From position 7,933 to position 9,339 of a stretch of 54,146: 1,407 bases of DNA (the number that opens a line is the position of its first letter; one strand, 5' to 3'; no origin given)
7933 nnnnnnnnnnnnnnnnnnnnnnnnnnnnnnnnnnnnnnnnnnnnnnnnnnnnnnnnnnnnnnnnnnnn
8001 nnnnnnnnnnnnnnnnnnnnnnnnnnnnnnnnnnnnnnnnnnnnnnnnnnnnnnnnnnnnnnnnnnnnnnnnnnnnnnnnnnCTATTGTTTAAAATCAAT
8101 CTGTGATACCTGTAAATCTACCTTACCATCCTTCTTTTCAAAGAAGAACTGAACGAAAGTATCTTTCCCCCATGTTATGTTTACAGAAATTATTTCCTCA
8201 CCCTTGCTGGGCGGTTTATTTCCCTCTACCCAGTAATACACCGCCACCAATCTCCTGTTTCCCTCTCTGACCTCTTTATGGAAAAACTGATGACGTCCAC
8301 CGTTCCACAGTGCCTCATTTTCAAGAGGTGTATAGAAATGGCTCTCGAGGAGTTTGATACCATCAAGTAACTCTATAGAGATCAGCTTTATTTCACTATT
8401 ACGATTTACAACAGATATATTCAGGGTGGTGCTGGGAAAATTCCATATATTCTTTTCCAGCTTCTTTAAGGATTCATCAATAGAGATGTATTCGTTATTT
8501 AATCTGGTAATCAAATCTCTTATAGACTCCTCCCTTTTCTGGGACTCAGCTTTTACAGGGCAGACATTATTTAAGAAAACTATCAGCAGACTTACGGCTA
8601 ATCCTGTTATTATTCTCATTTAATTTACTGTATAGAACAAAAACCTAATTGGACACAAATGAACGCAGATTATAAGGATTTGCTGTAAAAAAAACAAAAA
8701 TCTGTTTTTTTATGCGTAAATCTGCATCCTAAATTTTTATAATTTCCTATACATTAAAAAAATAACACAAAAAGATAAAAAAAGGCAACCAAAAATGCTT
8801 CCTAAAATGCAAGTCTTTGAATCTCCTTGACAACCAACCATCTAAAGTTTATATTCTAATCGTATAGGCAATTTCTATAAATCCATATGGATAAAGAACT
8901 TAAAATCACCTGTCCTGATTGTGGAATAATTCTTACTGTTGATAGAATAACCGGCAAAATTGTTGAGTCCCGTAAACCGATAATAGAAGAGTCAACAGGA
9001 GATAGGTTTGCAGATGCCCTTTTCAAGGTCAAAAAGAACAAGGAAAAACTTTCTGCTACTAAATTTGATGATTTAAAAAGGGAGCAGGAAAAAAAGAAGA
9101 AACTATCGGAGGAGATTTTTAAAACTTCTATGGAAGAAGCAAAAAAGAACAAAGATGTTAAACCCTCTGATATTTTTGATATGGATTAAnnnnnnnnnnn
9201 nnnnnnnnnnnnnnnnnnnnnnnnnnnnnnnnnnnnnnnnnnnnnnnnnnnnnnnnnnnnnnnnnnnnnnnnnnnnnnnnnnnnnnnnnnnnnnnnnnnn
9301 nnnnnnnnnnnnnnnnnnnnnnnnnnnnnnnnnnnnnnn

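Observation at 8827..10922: Predicted outer-membrane beta-barrel carrying a haem-c motif, in an operon with a c553-like cytochrome and a small zinc-ribbon protein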

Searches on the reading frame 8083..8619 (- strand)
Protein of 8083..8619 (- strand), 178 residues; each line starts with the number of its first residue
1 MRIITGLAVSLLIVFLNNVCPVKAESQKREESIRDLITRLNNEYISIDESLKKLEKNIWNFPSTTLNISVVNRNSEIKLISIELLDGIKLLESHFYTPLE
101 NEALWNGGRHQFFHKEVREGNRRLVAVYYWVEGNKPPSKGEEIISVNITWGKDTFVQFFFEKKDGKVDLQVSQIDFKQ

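Call 3: search_protein_families(library=pfam, proteins=[window:8083-8619:-], max_evalue=0.1)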
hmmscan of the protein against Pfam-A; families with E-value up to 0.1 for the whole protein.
window:8083-8619:- (178 aa): 1 family
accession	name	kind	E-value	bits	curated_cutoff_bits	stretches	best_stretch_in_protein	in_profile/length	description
PF13463.12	HTH_27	-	0.058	14.1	22.2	0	26-56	14-44/68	Winged helix DNA-binding domain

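Call 4: search_protein_families(library=ncbifam, proteins=[window:8083-8619:-], max_evalue=0.1)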
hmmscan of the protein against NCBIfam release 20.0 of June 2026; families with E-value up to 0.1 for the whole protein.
window:8083-8619:- (178 aa): 0 families

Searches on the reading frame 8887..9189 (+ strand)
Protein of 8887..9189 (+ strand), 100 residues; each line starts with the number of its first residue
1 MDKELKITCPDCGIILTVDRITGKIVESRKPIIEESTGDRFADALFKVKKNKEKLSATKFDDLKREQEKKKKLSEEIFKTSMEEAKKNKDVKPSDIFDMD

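Call 3: search_protein_families(library=pfam, proteins=[window:8887-9189:+], max_evalue=0.1)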
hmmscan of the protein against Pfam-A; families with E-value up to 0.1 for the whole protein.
window:8887-9189:+ (100 aa): 0 families

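Call 4: search_protein_families(library=ncbifam, proteins=[window:8887-9189:+], max_evalue=0.1)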
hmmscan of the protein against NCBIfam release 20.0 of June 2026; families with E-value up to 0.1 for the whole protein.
window:8887-9189:+ (100 aa): 1 family
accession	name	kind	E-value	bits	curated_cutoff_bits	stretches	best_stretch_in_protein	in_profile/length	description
TIGR01347.1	sucB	equivalog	0.0054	16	378.65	1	4-94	43-134/404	dihydrolipoyllysine-residue succinyltransferase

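Call 52: find_related_loci(query=window:8887-9189:+, collection=metagenome_contigs, flank=4000)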
Query window:8887-9189:+ (100 aa) in metagenome_contigs; peptide patterns used: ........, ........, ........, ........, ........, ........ (x = any residue, [..] = any of these).
599 stretches matched a pattern (row limit reached: there are more); 3 encode a relative of the query (tblastn E <= 1e-3); 3 distinct loci.
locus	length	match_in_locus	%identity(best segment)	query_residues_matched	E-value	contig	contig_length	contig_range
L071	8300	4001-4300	74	1-100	2e-48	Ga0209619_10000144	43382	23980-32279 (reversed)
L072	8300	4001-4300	74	1-100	2e-48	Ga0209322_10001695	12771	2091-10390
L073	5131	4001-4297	62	1-100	2e-35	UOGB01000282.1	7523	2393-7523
